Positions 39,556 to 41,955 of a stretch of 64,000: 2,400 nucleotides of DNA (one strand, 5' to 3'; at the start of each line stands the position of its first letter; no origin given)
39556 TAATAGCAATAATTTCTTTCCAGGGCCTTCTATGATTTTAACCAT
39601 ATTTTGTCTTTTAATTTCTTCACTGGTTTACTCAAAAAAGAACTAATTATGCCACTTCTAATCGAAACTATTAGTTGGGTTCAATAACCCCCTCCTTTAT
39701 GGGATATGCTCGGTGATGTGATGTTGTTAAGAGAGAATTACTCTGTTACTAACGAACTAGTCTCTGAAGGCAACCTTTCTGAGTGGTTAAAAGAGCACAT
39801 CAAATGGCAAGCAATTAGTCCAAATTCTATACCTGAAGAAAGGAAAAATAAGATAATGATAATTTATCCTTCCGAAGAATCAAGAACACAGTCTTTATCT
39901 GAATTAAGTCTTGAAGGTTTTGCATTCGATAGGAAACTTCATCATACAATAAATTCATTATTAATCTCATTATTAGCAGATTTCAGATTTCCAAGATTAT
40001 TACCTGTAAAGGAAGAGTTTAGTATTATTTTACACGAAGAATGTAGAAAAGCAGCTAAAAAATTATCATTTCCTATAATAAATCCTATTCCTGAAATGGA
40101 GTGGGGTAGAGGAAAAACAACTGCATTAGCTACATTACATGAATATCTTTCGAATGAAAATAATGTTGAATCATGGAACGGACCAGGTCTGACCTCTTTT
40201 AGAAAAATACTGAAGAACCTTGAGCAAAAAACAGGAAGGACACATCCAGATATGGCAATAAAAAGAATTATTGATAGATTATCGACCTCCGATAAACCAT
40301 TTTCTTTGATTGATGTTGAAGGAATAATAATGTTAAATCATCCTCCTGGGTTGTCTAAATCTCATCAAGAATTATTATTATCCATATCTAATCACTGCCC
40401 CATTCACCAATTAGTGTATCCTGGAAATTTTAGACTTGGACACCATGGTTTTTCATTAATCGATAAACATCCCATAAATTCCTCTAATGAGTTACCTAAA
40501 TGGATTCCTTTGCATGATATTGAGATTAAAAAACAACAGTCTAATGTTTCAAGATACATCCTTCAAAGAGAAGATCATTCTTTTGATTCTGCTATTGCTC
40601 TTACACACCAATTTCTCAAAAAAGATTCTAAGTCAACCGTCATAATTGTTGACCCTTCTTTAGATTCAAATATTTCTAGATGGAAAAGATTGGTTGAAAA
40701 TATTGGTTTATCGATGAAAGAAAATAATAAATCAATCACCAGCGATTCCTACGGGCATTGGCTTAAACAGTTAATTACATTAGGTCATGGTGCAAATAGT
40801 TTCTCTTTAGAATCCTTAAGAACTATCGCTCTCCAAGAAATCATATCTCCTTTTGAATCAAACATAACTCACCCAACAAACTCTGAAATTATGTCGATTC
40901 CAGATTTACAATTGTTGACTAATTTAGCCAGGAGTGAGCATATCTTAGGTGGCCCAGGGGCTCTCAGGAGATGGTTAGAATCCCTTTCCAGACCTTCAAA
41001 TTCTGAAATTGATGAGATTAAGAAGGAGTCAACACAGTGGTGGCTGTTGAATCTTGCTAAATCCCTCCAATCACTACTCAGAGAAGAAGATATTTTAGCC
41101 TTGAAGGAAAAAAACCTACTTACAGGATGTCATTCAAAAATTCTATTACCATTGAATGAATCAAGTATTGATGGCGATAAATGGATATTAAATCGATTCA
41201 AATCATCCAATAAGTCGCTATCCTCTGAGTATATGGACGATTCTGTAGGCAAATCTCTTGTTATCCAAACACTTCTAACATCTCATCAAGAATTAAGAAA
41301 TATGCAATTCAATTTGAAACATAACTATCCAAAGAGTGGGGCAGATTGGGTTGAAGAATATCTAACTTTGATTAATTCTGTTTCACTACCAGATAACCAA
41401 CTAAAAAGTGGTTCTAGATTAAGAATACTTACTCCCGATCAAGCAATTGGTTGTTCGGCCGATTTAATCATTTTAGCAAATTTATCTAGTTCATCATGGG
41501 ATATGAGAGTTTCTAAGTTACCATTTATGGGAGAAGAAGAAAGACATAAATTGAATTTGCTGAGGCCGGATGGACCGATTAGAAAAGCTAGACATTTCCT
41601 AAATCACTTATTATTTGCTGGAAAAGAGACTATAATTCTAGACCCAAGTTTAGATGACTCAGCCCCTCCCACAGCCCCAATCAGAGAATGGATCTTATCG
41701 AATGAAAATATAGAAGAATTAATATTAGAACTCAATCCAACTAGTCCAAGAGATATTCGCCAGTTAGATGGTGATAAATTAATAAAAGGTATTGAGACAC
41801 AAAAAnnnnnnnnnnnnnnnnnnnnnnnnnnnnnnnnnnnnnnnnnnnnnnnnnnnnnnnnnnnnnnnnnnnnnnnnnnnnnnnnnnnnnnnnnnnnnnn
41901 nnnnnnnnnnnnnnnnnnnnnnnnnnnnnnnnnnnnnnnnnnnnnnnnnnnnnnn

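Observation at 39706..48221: Oversized bacterial-type AddB/AddA-like helicase-nuclease pair in an archaeal chromosome, with Cas4/AddB-style 4-Cys nuclease domains on BOTH subunits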

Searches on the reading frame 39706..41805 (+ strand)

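Call 87: search_protein_families(library=pfam, proteins=[window:39706-41805:+], max_evalue=1)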
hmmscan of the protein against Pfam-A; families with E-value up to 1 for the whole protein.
window:39706-41805:+ (700 aa): 1 family
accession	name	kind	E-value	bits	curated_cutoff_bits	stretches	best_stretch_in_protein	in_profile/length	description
PF13401.12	AAA_22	-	0.0015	19.3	27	1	134-203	15-91/130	AAA domain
